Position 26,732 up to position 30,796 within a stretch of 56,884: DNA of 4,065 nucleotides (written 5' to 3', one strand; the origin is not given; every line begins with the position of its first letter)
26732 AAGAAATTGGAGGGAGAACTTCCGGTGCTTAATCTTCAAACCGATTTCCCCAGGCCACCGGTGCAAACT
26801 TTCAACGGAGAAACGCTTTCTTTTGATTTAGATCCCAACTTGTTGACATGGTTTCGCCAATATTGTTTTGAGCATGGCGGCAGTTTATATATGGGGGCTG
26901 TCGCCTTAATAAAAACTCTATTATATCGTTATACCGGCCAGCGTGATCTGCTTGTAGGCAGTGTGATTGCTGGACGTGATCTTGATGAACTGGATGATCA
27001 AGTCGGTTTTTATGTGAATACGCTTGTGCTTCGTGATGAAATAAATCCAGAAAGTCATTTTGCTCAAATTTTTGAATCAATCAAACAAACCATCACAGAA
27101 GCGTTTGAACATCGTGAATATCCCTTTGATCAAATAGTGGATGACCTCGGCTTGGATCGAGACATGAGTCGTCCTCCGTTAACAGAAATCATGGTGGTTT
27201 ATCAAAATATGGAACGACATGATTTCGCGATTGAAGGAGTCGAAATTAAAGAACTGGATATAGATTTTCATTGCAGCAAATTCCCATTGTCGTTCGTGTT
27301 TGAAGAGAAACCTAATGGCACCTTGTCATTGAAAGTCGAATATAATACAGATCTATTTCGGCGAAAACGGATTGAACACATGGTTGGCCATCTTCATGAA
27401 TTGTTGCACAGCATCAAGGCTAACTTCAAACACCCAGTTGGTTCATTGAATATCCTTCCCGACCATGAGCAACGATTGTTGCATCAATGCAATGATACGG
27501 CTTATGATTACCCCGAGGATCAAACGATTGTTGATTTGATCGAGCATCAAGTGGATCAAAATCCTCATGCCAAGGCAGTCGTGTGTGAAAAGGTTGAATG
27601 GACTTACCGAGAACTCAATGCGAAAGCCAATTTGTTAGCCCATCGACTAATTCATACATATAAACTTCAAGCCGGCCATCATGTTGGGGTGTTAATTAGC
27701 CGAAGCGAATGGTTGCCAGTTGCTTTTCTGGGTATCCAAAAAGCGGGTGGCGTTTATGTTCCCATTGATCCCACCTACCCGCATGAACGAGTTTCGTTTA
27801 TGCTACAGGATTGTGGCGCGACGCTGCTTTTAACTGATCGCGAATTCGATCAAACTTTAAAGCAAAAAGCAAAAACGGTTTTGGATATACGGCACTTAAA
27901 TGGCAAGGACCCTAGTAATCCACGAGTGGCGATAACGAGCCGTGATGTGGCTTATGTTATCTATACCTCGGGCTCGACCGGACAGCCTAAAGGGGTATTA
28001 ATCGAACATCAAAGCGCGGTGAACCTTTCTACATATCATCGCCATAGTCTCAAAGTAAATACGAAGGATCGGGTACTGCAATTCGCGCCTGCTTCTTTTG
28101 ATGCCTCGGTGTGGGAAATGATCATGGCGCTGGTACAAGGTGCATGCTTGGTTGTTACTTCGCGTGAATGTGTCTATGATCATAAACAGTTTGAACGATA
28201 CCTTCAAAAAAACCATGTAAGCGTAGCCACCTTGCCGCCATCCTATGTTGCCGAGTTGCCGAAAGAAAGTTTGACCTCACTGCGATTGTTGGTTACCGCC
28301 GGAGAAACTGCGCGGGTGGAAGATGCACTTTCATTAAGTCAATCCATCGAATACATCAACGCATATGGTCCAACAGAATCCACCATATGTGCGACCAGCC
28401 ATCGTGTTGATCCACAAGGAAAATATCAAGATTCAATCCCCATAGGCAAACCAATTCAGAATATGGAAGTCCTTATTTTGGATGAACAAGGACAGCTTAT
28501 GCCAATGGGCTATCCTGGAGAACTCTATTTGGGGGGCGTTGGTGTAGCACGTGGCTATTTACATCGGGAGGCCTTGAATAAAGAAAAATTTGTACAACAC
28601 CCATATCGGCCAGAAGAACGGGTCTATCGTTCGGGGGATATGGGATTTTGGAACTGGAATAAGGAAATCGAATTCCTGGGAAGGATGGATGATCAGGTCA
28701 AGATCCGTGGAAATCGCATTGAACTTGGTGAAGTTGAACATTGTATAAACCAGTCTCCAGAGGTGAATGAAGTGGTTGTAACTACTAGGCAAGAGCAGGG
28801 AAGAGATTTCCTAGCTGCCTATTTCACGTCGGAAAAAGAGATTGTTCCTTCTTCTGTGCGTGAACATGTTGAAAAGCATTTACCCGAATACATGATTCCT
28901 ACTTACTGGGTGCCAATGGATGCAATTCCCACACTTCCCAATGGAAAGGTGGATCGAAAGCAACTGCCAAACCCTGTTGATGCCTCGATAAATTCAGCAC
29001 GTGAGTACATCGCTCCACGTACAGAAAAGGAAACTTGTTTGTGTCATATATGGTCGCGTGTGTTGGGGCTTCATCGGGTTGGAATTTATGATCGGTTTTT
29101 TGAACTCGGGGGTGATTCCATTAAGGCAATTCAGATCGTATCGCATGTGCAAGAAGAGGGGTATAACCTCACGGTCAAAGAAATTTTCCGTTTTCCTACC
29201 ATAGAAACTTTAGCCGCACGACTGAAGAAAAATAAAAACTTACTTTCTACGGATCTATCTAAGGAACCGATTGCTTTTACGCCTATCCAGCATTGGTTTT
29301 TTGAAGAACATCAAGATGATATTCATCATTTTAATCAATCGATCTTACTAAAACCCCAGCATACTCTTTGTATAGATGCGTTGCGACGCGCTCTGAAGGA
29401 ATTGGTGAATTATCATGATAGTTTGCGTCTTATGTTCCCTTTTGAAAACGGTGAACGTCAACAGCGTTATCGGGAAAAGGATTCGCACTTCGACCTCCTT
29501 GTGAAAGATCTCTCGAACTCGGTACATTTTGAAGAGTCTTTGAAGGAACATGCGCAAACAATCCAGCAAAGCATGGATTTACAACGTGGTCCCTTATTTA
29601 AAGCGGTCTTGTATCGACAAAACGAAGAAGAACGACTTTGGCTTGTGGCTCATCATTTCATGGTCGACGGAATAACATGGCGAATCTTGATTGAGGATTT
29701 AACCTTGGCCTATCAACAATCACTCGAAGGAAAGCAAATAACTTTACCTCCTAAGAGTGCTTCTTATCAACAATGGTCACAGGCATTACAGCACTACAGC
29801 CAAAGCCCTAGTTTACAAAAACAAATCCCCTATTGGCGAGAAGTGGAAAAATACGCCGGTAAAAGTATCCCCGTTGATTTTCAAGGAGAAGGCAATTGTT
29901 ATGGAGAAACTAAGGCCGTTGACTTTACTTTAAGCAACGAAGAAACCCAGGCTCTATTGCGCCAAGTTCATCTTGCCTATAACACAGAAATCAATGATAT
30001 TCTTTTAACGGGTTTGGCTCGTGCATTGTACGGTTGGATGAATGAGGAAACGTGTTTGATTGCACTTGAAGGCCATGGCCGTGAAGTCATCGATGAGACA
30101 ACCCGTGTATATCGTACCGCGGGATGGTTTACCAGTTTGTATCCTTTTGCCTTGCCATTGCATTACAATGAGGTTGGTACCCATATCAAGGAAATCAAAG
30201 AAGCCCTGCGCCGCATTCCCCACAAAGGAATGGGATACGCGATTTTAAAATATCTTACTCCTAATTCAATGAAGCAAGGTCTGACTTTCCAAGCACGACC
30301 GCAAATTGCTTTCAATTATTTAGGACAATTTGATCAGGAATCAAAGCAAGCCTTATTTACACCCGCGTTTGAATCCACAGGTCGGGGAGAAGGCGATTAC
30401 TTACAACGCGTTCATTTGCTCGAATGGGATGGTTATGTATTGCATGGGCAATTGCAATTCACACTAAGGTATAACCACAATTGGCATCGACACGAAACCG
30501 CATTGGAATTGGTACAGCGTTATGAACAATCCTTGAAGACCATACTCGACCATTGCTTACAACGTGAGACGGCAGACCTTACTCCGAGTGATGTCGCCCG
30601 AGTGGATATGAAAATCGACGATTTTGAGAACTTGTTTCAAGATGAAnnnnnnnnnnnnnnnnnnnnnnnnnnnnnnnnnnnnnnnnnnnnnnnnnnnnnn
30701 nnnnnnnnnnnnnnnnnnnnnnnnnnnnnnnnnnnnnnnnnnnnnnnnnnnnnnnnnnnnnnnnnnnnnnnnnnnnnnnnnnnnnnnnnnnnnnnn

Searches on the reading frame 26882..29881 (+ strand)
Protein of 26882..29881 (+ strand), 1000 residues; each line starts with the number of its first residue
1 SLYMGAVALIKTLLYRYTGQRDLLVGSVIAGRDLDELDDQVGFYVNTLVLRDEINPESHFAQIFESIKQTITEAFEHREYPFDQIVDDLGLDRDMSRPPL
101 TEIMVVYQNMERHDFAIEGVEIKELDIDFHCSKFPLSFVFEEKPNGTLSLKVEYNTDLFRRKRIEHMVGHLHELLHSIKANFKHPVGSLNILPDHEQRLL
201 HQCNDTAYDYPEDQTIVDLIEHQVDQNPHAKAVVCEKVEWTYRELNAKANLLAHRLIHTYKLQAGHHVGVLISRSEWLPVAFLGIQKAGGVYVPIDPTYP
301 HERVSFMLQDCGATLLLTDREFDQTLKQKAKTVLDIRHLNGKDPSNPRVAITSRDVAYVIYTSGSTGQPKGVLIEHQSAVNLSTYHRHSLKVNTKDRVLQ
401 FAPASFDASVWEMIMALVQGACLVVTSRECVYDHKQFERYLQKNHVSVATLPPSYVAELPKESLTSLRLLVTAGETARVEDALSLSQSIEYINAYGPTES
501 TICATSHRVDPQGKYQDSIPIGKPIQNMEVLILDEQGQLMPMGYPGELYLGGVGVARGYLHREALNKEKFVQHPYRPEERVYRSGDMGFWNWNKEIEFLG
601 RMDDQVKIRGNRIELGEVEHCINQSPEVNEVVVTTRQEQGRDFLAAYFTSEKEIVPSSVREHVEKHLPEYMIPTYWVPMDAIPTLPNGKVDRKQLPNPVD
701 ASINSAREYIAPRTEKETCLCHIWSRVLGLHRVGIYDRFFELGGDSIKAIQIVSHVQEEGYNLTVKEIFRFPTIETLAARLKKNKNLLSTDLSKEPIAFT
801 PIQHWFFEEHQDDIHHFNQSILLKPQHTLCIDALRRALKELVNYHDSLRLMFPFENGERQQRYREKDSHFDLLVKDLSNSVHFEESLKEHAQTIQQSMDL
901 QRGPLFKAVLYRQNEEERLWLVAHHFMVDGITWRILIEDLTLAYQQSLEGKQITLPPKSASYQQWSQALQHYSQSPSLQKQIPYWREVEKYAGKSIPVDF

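Call 10: search_protein_families(library=pfam, proteins=[window:26882-29881:+], max_evalue=0.000001)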
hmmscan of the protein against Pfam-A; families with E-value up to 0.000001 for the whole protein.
window:26882-29881:+ (1000 aa): 3 families
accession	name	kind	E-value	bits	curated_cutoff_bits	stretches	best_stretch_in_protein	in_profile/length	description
PF00668.25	Condensation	-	2.2e-86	290.8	30.6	2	797-991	5-204/456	Condensation domain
PF00501.34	AMP-binding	-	2.3e-80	270.7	29.9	1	221-560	2-384/384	AMP-binding enzyme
PF00550.31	PP-binding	-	2.2e-11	44.3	20.8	1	720-781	3-67/67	Phosphopantetheine attachment site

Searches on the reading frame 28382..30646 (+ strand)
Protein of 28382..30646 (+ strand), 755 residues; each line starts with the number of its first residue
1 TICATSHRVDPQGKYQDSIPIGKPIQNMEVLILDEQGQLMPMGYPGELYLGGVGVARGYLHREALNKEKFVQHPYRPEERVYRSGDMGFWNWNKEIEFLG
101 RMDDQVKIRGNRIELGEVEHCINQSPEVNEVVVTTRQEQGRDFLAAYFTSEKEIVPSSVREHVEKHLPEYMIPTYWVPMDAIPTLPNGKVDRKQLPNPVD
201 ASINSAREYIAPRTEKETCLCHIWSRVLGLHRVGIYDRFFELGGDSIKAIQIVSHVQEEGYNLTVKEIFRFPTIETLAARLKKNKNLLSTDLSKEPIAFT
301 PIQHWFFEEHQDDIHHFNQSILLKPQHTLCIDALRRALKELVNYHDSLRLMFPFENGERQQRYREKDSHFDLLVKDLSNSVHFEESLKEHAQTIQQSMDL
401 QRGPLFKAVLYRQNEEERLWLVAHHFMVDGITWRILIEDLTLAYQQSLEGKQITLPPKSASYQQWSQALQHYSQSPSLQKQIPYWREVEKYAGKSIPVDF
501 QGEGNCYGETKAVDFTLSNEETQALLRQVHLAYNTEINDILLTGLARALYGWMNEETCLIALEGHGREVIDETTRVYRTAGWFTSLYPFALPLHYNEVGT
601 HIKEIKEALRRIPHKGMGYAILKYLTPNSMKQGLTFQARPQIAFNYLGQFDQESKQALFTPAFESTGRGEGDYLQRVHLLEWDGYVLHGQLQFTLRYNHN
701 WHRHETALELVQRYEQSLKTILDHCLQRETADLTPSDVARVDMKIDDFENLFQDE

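Call 10: search_protein_families(library=pfam, proteins=[window:28382-30646:+], max_evalue=0.000001)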
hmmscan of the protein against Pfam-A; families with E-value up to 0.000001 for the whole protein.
window:28382-30646:+ (755 aa): 3 families
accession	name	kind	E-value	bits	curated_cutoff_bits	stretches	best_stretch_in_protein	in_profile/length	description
PF00668.25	Condensation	-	1.7e-77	261.5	30.6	1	297-736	5-448/456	Condensation domain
PF00550.31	PP-binding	-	2e-11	44.4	20.8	1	220-281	3-67/67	Phosphopantetheine attachment site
PF00501.34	AMP-binding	-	6.7e-09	35.5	29.9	1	6-60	329-384/384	AMP-binding enzyme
